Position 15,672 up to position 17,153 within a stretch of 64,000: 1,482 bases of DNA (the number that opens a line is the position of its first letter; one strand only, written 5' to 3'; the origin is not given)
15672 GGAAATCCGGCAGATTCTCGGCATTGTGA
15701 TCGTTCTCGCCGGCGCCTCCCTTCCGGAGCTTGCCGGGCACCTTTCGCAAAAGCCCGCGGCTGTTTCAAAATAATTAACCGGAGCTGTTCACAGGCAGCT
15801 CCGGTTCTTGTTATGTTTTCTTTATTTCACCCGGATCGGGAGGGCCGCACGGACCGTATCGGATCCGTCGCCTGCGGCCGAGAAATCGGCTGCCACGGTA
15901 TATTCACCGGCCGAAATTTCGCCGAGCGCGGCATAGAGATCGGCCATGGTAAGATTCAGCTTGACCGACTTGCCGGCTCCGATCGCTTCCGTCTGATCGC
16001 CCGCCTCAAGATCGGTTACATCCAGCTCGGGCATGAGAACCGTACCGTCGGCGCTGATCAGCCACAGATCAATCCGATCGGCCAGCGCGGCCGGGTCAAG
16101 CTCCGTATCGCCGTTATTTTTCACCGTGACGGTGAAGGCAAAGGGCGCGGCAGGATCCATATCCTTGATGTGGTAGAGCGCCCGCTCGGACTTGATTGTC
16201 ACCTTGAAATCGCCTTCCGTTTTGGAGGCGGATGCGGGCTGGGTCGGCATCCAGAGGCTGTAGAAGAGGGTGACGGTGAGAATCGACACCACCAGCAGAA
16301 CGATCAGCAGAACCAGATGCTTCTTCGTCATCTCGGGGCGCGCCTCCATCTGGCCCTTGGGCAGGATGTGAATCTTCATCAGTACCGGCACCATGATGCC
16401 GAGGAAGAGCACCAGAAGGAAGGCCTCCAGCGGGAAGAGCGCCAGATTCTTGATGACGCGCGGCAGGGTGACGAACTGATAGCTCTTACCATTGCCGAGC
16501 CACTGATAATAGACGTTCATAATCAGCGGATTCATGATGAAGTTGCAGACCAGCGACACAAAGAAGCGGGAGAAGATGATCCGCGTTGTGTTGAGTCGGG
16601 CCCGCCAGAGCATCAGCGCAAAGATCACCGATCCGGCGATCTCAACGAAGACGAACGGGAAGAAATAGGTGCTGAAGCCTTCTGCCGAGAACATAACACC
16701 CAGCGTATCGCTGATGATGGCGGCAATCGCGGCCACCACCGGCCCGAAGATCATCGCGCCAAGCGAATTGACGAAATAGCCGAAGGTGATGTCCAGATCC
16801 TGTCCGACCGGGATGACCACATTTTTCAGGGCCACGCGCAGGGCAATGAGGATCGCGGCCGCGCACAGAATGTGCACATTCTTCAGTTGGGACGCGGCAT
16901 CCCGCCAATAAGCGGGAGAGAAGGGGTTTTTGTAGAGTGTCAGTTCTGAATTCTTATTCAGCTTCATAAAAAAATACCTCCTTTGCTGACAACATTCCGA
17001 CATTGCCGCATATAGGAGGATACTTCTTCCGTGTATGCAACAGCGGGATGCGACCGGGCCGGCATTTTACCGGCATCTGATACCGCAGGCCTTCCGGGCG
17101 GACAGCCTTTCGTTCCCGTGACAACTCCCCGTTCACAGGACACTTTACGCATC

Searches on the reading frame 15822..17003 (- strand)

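Call 87: search_protein_families(library=pfam, proteins=[window:15822-17003:-], max_evalue=0.00001)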
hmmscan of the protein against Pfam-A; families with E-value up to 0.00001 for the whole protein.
window:15822-17003:- (393 aa): 1 family
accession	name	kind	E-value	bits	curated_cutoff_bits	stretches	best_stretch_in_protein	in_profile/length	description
PF07155.17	ECF-ribofla_trS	-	9.7e-07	29.4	26.7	1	43-167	4-133/172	ECF-type riboflavin transporter, S component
